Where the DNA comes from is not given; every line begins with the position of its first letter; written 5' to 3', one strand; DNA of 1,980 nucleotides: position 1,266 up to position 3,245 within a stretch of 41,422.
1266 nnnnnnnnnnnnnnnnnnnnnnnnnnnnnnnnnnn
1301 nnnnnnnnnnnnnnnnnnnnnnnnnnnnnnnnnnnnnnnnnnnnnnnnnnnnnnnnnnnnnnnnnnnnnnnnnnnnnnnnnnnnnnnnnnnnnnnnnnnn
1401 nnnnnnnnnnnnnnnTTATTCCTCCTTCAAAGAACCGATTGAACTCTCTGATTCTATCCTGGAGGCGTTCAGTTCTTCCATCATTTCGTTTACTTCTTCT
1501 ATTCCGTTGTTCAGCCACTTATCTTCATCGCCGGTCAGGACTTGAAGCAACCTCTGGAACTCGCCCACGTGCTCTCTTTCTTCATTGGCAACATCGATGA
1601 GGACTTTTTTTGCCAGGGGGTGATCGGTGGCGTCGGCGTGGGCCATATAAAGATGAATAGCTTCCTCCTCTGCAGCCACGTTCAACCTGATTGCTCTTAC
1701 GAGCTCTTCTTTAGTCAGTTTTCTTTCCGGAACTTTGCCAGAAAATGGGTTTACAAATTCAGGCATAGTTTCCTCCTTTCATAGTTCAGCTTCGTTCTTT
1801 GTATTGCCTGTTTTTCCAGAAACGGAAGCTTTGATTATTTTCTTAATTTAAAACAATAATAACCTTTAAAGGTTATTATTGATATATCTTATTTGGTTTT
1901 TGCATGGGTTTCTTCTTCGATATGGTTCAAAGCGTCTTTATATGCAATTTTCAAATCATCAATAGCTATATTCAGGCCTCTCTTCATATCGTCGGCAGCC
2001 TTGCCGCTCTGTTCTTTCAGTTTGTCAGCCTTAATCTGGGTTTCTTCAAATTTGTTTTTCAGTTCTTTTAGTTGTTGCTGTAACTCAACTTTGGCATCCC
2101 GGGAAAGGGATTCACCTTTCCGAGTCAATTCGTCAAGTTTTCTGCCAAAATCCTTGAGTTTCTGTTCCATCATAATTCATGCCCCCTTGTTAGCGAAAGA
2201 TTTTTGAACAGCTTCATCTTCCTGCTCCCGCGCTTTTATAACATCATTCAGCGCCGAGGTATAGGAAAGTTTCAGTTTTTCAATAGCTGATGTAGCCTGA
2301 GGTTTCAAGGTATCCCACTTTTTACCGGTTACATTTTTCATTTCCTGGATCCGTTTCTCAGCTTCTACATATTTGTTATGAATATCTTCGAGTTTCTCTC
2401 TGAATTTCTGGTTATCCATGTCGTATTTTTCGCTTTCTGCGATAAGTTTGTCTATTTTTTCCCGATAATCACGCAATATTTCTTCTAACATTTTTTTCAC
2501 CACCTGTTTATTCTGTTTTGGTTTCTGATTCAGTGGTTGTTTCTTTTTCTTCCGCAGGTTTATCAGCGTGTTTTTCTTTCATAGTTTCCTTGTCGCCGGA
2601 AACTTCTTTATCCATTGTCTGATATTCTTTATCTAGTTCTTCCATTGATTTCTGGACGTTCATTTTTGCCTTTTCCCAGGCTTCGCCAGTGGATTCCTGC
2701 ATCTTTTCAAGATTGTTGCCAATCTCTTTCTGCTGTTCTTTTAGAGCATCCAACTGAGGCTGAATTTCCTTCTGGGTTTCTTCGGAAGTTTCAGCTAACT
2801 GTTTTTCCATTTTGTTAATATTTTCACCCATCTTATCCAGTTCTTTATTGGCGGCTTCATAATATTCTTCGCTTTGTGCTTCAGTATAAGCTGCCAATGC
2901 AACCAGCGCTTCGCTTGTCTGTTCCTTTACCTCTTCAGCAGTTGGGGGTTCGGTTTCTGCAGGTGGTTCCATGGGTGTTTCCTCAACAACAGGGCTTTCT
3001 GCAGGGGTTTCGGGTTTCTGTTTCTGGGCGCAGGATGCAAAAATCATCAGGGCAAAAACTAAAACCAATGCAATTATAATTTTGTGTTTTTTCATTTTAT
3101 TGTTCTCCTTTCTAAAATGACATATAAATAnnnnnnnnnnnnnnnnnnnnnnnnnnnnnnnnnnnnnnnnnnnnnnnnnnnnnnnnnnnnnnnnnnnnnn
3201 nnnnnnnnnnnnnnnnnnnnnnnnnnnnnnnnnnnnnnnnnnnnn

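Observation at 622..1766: Two-gene encapsulin operon: an EncFtn-type ferritin-like cargo with a C-terminal targeting peptide, upstream of a family-1 shell gene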

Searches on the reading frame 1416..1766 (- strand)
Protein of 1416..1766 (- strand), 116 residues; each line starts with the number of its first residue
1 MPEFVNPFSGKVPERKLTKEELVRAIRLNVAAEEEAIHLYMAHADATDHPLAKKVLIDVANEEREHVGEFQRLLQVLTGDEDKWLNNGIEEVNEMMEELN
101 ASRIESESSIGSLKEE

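Call 3: search_protein_families(library=pfam, proteins=[window:1416-1766:-], max_evalue=0.01)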
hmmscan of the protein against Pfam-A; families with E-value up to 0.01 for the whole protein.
window:1416-1766:- (116 aa): 5 families
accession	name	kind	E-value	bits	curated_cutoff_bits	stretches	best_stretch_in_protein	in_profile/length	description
PF02915.23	Rubrerythrin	-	1.1e-05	26.3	22.8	1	28-84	5-64/137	Rubrerythrin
PF03232.19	COQ7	-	0.00034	20.7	23.5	1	22-75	3-57/169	Ubiquinone biosynthesis protein COQ7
PF09537.16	DUF2383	-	0.00073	20.1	30.8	1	26-82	6-62/111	Domain of unknown function (DUF2383)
PF22277.2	EncFtn-like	-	0.0012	19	27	1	20-67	14-60/85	EncFtn-like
PF05067.18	Mn_catalase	-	0.005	16.3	27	1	20-103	137-224/284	Manganese containing catalase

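Call 4: search_protein_families(library=ncbifam, proteins=[window:1416-1766:-], max_evalue=0.01)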
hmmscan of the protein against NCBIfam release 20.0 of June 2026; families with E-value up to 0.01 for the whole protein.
window:1416-1766:- (116 aa): 4 families
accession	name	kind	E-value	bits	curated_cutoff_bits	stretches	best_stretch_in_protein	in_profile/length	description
NF058679.1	EncB_fam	subfamily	2.9e-35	120.8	90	1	1-113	1-117/117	encapsulin nanocompartment ferritin-likeEncB family encapsulin nanocompartment ferritin-like cargo protein cargo protein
TIGR04535.1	ferrit_encaps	subfamily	4.7e-23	81.3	125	1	4-113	1-113/114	encapsulin-associated ferritin-like protein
NF058678.1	EncB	exception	4e-08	33.6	210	1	23-89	12-78/160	encapsulin nanocompartment ferritin-like cargo protein EncB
NF045676.1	FeExpMbfA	equivalog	0.0025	17.3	450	1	19-80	92-154/318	iron exporter MbfA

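Call 6: search_solved_structures(query=window:1416-1766:-, show_alignments=3)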
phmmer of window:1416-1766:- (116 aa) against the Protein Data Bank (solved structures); distinct sequences matched with E-value up to 0.001: 5.
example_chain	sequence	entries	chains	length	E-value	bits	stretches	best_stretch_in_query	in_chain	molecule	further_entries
7s8t_A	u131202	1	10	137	2.4e-16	62.9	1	5-92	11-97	EncC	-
5n5e_e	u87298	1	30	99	9.2e-14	54.6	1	14-95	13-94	PFC_05175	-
2e0z_A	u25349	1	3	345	8.3e-13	51.5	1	14-96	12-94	Virus-like particle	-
7s5k_A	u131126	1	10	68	3.7e-05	27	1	23-81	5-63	EncB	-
7s5c_A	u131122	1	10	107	4.1e-05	26.8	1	23-82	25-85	EncB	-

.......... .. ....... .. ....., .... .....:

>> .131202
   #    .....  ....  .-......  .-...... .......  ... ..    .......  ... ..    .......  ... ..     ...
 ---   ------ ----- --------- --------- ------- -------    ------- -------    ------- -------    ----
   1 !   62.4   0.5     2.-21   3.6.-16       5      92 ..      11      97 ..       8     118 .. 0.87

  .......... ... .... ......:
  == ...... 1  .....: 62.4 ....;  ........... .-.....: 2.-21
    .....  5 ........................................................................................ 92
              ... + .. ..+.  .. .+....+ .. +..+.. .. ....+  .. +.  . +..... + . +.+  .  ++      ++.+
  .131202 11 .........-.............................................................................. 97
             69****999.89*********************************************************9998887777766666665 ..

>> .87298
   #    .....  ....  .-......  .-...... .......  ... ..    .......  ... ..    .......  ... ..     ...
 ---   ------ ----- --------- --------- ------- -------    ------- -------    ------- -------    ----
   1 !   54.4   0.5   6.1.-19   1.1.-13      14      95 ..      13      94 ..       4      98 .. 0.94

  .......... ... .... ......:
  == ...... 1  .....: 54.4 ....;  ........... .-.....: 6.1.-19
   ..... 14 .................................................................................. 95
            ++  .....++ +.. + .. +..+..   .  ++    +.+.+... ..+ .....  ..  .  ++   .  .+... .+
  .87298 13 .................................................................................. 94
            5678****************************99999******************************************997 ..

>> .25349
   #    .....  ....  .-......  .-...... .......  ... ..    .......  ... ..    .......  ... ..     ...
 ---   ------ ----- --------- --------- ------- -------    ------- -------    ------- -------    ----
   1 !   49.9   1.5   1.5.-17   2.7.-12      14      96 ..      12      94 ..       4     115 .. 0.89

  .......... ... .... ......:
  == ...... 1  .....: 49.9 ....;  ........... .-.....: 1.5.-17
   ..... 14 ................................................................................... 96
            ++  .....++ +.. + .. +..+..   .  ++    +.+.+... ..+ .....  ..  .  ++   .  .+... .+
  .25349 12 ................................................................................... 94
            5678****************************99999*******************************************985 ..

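Call 12: find_homologous_proteins(query=window:1416-1766:-)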
Query window:1416-1766:- (116 aa): 2457 proteins with E <= 0.001 among 2466 candidates; the best 120 are listed.
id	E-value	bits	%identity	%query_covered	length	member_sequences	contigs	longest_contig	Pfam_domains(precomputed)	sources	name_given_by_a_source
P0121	2.3e-67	241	100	100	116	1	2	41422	PF02915.24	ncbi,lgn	ncbi:MAG: ferritin family protein [Vulcanimicrobiota bacterium]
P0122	6.1e-53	195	79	98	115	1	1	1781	PF02915.24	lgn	-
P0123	5.6e-52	192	81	98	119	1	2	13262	PF02915.24,PF05067.19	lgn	-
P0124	1.7e-50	187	78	100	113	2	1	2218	PF02915.24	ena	-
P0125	7.1e-50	185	73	99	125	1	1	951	-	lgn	-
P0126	9.2e-50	185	76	99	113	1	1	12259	PF02915.24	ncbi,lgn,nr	ncbi:MAG: Rubrerythrin [Anaerolineae bacterium]|nr:Rubrerythrin [Anaerolineae bacterium]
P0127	1.3e-49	184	74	99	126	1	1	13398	-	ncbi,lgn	-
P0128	1.6e-49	184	73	98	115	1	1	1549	-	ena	-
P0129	1.8e-49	184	75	99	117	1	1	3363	PF02915.24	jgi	-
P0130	2.3e-49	184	76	98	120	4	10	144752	-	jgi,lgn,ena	jgi:rubrerythrin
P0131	2.7e-49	183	75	98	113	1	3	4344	PF02915.24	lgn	-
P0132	2.7e-49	183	91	82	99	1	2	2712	PF02915.24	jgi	jgi:rubrerythrin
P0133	4.3e-49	183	76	99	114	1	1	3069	PF02915.24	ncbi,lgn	ncbi:MAG: ferritin family protein [Anaerolineae bacterium]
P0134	4.4e-49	183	75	99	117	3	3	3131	PF02915.24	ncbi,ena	-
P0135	4.5e-49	183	89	82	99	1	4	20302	PF02915.24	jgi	jgi:rubrerythrin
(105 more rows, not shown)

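Call 28: search_solved_structures(query=A1, max_evalue=1, show_alignments=5)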
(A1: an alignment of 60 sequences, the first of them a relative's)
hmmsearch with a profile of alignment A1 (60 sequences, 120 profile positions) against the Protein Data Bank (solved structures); distinct sequences matched with E-value up to 1: 15.
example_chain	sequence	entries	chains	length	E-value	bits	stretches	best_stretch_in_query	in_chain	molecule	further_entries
7s8t_A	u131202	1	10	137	9e-20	73.8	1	5-119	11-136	EncC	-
5n5e_e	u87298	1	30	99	2.2e-16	62.9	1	14-96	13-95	PFC_05175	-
2e0z_A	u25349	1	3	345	6.8e-16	61.3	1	14-107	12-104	Virus-like particle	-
7s5c_A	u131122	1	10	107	3.8e-07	33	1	23-84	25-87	EncB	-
7s5k_A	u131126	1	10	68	5.1e-07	32.6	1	24-83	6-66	EncB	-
9viw_A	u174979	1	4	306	0.0046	19.9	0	19-80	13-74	Bacterioferritin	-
4r42_A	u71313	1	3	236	0.0079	19.1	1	21-82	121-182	Alr3090 protein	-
6j42_A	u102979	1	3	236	0.0079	19.1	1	21-82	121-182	Alr3090 protein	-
2hz8_A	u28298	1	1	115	0.012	18.5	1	19-68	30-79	De novo designed diiron protein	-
5n5f_A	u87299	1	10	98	0.026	17.4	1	28-67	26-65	encapsulated ferritin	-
7oe2_1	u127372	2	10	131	0.033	17.1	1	28-67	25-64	Haliangium ochraceum Encapsulated ferritin localisation sequence | Haliangium ochraceum encapsulated ferritin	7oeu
9qq4_A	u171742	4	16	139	0.072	16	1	21-76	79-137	Bacterioferritin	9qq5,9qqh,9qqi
6suw_A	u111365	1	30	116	0.19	14.7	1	24-85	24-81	Uncharacterized protein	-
3k6c_A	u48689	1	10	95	0.29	14.1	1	21-69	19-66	Uncharacterized protein NE0167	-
1vjx_A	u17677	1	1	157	0.46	13.4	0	25-69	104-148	putative ferritin-like diiron-carboxylate protein TM1526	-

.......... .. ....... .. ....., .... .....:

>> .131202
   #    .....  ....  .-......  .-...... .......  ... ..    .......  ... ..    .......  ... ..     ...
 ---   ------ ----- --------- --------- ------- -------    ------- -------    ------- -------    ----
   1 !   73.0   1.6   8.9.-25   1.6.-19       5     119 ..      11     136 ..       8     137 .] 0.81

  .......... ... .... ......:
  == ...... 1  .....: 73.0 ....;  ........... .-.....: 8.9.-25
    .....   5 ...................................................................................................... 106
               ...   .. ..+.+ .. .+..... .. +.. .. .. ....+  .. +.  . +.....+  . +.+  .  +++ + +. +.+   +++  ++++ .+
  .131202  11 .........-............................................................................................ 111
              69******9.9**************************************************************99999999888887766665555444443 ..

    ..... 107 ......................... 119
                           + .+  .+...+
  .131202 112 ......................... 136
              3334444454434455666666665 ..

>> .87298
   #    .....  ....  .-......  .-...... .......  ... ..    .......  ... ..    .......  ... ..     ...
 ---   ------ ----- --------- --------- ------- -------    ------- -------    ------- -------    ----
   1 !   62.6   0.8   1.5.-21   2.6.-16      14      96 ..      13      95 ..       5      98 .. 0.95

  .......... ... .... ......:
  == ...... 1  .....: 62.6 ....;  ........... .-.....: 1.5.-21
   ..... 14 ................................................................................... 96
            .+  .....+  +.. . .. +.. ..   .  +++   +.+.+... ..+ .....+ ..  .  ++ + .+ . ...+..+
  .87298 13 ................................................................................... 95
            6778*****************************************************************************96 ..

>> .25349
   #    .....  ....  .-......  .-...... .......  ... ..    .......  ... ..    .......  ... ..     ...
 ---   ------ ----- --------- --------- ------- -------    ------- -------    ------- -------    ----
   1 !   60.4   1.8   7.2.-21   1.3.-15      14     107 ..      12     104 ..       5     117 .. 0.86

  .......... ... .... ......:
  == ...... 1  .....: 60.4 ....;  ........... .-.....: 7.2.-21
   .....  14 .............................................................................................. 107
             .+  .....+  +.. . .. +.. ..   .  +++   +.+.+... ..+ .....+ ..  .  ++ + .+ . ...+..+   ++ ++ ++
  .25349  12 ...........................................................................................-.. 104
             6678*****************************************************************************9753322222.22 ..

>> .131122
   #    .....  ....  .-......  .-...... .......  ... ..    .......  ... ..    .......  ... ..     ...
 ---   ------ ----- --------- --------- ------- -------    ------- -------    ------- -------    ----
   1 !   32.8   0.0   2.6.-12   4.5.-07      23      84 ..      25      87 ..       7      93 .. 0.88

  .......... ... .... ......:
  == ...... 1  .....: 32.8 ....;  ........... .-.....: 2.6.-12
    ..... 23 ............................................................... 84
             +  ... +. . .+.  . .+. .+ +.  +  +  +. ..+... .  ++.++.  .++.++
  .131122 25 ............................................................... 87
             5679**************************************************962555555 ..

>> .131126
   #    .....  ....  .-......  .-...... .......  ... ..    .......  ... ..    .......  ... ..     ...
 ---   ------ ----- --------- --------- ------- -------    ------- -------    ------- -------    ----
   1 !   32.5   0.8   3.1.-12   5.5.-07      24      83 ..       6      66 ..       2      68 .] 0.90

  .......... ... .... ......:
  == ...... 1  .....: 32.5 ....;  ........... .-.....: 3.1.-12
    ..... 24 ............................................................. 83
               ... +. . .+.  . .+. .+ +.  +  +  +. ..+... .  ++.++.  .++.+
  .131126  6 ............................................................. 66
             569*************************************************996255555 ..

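Call 40: predict_structure(alignment_id=A1)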
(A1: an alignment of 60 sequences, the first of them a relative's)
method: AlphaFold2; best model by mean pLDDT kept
length: 116 residues; sequences in the alignment: 60
mean_pLDDT: 89.1   pTM: 0.67
mean pLDDT of the five models: 89.1, 88.6, 88.4, 86.1, 82.2
residues with pLDDT >= 90: 78; 70-90: 24; 50-70: 12; < 50: 2
segments of 3 or more residues with pLDDT < 50: none
pLDDT, mean of each block of 10 residues (from residue 1): 85 92 97 98 99 99 98 92 86 91 66 50
secondary structure, 60 per line:
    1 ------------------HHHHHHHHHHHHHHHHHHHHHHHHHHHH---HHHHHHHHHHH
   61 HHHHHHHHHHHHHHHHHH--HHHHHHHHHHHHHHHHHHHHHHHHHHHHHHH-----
elements in order: H19-46 H50-78 H81-111

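Call 43: fold_search(model_id=the predicted structure, library=pdb)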
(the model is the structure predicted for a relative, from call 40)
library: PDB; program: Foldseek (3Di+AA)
matches with E <= 10: 483; with E <= 0.001: 4
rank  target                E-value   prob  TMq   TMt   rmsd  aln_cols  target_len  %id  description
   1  5n5e_D                2.3e-05  1.00  0.69  0.82   2.6        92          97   40  Crystal structure of encapsulated ferritin domain from Pyrococcus furiosus PFC_05175 (released 2018-01-24)
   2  5n5e_A                6.6e-05  1.00  0.69  0.81   2.6        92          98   40  Crystal structure of encapsulated ferritin domain from Pyrococcus furiosus PFC_05175 (released 2018-01-24)
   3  7s8t_B                6.9e-04  1.00  0.60  0.84   2.0        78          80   44  M. xanthus ferritin-like protein EncC (released 2022-02-02)
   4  7s8t_J                6.9e-04  1.00  0.59  0.80   3.3        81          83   43  M. xanthus ferritin-like protein EncC (released 2022-02-02)
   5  7s8t_A                1.5e-03  1.00  0.61  0.84   1.8        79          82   44  M. xanthus ferritin-like protein EncC (released 2022-02-02)
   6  7s8t_E                1.9e-03  1.00  0.57  0.82   2.0        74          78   44  M. xanthus ferritin-like protein EncC (released 2022-02-02)
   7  7s8t_I                3.1e-03  1.00  0.48  0.69   3.9        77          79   43  M. xanthus ferritin-like protein EncC (released 2022-02-02)
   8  7s5k_E                6.8e-03  1.00  0.51  0.89   0.9        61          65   36  M. xanthus ferritin-like protein EncB (released 2022-02-02)
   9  7s5k_C                6.8e-03  1.00  0.52  0.87   1.0        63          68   35  M. xanthus ferritin-like protein EncB (released 2022-02-02)
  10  7s5c_C                8.7e-03  1.00  0.48  0.86   0.7        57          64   38  M. xanthus ferritin-like protein EncB (released 2022-02-02)
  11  7s5c_E                1.3e-02  1.00  0.51  0.87   0.9        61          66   36  M. xanthus ferritin-like protein EncB (released 2022-02-02)
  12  7s5c_F                1.3e-02  1.00  0.47  0.91   0.5        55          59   40  M. xanthus ferritin-like protein EncB (released 2022-02-02)
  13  7s5c_H                1.4e-02  1.00  0.50  0.90   0.7        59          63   37  M. xanthus ferritin-like protein EncB (released 2022-02-02)
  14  7s5c_A                1.4e-02  1.00  0.51  0.87   0.9        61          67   36  M. xanthus ferritin-like protein EncB (released 2022-02-02)
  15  7s5k_B                2.3e-02  1.00  0.51  0.89   0.9        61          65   36  M. xanthus ferritin-like protein EncB (released 2022-02-02)
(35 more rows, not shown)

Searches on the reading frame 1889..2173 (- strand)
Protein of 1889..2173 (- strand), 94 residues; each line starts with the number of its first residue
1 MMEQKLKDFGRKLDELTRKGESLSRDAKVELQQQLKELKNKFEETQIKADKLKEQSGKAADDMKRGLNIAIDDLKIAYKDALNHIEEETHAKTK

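Call 3: search_protein_families(library=pfam, proteins=[window:1889-2173:-], max_evalue=0.01)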
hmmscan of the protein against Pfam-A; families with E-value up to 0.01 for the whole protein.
window:1889-2173:- (94 aa): 2 families
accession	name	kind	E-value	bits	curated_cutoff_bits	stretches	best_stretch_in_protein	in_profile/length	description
PF01442.23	Apolipoprotein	-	0.0032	17.6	90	1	2-87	64-150/190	Apolipoprotein A1/A4/E domain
PF17078.10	SHE3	-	0.0051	17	30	0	30-80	70-119/228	SWI5-dependent HO expression protein 3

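Call 49: search_protein_families(library=ncbifam, proteins=[window:1889-2173:-], max_evalue=0.001)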
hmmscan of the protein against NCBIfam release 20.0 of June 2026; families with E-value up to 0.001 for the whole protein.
window:1889-2173:- (94 aa): 1 family
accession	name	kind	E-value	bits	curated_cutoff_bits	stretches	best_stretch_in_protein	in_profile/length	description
NF052504.1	sll1863_fam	domain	6.9e-16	58.2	35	1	2-85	9-92/93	sll1863 family stress response protein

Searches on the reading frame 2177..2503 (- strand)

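Call 3: search_protein_families(library=pfam, proteins=[window:2177-2503:-], max_evalue=0.01)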
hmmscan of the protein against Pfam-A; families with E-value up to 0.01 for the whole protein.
window:2177-2503:- (108 aa): 2 families
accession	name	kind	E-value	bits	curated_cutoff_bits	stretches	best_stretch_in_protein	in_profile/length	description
PF15665.10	FAM184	-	0.007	16.5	32.7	1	5-106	57-155/211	Family with sequence similarity 184, A and B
PF04803.17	Cor1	-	0.0085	16.8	32.1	0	7-89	37-119/132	Cor1/Xlr/Xmr conserved region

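Call 49: search_protein_families(library=ncbifam, proteins=[window:2177-2503:-], max_evalue=0.001)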
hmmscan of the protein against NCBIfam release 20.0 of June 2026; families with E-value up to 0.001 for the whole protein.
window:2177-2503:- (108 aa): 2 families
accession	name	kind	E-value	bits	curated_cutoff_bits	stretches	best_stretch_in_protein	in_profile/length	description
NF052504.1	sll1863_fam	domain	1.6e-08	34.6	35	1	3-86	6-90/93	sll1863 family stress response protein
NF009644.1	PRK13169.1-5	equivalog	0.00034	21.2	130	1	5-66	19-82/116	DNA replication initiation control protein YabA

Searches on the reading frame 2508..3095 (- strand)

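Call 3: search_protein_families(library=pfam, proteins=[window:2508-3095:-], max_evalue=0.01)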
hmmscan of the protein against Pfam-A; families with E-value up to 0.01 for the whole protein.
window:2508-3095:- (195 aa): 1 family
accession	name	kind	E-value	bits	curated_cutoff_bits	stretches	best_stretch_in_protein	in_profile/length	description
PF01231.23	IDO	-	0.0063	15.8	26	1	57-136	134-214/412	Indoleamine 2,3-dioxygenase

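Call 49: search_protein_families(library=ncbifam, proteins=[window:2508-3095:-], max_evalue=0.001)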
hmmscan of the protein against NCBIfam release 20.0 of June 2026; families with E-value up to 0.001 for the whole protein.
window:2508-3095:- (195 aa): 4 families
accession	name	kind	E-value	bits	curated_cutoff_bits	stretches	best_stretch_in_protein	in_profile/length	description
NF052504.1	sll1863_fam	domain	1.7e-12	47.3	35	1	75-161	2-88/93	sll1863 family stress response protein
NF050142.1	PG1828_fam_lipo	equivalog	4.7e-05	24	50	1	7-42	4-41/59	PG1828 family lipoprotein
TIGR04527.1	mycoplas_twoTM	subfamily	0.00019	21.2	125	1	67-175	30-139/248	MG_279/MG_280 family protein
TIGR03752.1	conj_TIGR03752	hypoth_equivalog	0.0006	19.2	241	1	6-189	9-187/471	TIGR03752 family integrating conjugative element protein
